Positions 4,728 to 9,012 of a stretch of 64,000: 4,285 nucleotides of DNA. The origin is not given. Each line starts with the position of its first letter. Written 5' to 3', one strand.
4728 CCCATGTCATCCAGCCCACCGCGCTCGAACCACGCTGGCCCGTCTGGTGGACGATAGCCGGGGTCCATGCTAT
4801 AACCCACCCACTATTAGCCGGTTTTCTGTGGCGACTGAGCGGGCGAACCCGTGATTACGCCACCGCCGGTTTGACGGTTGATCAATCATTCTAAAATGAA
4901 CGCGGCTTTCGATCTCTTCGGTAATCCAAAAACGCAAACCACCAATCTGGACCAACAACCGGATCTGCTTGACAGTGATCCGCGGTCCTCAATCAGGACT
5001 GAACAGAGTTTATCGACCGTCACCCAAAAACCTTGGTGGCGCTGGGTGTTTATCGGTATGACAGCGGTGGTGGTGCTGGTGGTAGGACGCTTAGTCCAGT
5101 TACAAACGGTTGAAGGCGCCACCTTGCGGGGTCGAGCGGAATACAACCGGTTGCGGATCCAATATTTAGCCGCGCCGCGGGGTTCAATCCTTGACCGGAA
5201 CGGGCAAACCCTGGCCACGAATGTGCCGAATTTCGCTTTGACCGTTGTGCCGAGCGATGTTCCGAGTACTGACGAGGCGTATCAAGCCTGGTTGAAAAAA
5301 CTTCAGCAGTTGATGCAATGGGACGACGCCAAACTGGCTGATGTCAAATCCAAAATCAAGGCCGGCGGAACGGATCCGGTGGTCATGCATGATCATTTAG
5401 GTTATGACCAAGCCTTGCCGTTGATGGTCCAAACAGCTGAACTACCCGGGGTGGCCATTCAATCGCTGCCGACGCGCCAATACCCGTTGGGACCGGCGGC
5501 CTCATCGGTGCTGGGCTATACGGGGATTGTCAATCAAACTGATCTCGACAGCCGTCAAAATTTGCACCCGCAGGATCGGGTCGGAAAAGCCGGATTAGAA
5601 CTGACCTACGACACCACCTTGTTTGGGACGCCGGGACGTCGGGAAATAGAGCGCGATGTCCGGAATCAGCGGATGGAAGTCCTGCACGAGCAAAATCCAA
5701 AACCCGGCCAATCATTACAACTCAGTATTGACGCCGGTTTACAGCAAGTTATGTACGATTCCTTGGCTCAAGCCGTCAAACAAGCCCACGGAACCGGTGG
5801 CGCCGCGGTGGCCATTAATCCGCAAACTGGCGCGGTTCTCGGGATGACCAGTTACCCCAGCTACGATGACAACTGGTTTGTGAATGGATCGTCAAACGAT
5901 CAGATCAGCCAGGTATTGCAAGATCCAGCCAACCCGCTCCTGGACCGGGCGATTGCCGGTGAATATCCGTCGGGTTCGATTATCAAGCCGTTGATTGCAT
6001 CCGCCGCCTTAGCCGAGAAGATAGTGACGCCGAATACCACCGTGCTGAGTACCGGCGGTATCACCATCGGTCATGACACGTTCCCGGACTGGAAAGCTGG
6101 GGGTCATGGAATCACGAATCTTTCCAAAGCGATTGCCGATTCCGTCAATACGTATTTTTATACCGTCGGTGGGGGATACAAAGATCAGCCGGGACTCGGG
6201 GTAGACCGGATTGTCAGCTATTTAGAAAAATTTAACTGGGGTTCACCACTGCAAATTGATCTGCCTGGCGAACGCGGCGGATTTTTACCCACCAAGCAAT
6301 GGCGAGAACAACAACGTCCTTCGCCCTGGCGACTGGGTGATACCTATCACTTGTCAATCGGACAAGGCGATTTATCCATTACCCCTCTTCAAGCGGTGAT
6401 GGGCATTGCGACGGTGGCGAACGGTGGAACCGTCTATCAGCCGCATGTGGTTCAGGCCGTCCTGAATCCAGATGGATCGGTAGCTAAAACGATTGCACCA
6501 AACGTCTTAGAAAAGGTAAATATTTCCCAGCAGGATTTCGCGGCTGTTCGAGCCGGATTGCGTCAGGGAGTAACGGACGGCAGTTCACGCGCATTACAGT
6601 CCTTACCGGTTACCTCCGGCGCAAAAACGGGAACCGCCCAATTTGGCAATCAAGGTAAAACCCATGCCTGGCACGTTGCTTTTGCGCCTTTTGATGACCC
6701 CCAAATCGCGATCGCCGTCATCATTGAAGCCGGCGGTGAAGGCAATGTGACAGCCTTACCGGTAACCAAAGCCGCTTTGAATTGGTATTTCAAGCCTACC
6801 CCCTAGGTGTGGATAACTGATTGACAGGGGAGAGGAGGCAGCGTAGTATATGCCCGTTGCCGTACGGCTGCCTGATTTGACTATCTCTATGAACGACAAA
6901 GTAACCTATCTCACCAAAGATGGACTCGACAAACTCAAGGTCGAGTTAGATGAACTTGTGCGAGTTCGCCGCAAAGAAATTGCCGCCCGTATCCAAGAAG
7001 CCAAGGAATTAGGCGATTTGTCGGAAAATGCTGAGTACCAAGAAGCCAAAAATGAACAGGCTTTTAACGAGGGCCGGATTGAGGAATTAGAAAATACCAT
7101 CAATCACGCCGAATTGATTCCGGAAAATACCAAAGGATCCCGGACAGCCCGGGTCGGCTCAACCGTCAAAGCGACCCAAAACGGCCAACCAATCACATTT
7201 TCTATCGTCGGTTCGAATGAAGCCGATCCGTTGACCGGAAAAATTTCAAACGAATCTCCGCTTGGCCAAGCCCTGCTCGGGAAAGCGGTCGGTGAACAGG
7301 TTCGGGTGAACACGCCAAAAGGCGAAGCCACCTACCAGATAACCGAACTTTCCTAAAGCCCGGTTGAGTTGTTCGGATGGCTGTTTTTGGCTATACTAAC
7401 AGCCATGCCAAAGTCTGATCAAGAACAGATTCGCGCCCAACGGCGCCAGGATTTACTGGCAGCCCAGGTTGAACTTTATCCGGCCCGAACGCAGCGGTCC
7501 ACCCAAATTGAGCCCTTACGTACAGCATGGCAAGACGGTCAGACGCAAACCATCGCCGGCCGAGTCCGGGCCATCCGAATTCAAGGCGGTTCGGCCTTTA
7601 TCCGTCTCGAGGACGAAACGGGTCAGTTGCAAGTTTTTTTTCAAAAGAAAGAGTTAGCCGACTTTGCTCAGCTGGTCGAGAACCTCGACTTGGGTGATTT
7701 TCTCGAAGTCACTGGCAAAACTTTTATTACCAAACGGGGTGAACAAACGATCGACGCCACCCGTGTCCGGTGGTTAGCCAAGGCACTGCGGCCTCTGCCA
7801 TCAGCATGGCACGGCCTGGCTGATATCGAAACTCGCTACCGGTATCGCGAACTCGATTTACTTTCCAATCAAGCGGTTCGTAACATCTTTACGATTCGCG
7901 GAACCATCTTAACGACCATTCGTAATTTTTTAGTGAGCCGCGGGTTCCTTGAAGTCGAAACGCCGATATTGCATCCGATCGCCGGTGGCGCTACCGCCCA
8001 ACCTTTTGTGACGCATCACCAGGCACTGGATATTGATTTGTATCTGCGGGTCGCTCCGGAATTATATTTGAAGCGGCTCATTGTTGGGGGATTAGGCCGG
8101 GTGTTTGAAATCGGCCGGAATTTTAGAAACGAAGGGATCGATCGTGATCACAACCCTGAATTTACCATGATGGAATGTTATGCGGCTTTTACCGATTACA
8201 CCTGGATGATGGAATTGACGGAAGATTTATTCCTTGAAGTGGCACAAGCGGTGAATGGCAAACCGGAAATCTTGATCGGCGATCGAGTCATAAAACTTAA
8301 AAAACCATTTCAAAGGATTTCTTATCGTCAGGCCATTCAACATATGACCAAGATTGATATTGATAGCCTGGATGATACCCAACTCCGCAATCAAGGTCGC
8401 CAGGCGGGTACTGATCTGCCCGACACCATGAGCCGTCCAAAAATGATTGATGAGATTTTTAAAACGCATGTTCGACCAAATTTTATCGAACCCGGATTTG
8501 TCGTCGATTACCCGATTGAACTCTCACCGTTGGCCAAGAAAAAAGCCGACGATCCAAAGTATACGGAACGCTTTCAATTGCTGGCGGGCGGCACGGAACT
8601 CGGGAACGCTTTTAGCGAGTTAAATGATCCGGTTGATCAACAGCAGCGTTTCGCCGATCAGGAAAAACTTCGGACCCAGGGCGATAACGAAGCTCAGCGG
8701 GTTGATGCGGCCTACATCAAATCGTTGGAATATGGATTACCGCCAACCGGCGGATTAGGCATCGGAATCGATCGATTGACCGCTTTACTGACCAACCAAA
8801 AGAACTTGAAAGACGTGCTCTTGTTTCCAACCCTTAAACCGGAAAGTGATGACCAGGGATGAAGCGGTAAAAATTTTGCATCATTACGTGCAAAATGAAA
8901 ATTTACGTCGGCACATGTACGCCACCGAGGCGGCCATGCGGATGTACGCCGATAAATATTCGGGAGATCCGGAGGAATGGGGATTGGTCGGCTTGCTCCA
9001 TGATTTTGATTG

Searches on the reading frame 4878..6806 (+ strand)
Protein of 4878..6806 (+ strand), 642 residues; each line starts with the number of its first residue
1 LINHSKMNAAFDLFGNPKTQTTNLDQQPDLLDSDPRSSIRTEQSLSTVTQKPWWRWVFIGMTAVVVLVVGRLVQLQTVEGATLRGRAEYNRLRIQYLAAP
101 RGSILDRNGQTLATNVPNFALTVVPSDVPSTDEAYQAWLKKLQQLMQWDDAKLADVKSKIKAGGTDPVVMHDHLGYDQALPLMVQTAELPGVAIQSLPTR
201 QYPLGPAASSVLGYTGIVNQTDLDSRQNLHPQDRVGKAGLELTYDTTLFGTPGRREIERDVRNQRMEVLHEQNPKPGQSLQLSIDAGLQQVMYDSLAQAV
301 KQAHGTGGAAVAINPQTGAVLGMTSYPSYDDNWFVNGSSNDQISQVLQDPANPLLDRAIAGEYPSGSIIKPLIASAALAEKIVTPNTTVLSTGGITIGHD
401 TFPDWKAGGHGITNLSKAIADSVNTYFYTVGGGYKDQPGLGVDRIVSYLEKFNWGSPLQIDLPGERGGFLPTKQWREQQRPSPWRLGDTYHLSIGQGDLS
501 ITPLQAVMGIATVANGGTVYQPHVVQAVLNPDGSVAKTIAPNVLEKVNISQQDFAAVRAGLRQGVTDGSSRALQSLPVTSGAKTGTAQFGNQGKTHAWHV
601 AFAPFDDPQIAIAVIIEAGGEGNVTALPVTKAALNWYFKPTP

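Call 41: search_protein_families(library=pfam, proteins=[window:4878-6806:+])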
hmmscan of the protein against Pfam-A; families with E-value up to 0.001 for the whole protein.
window:4878-6806:+ (642 aa): 2 families
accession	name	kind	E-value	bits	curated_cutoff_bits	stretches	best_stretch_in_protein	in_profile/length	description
PF00905.27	Transpeptidase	-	2.1e-59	201.6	22.1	1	308-632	1-296/299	Penicillin binding protein transpeptidase domain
PF03717.20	PBP_dimer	-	3.3e-39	135.6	24.4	1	98-267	3-177/180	Penicillin-binding Protein dimerisation domain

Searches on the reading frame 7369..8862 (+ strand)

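Call 41: search_protein_families(library=pfam, proteins=[window:7369-8862:+])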
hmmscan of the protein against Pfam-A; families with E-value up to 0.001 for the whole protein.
window:7369-8862:+ (497 aa): 3 families
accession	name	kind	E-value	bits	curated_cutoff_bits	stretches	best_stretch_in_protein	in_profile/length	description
PF00152.25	tRNA-synt_2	-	2.3e-92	309.8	25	1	153-489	2-307/308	tRNA synthetases class II (D, K and N)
PF01336.31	tRNA_anti-codon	-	5.2e-15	55.6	27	1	61-134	2-73/75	OB-fold nucleic acid binding domain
PF01409.25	tRNA-synt_2d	-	0.00036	20.5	19.8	0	244-276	104-136/246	tRNA synthetases class II core domain (F)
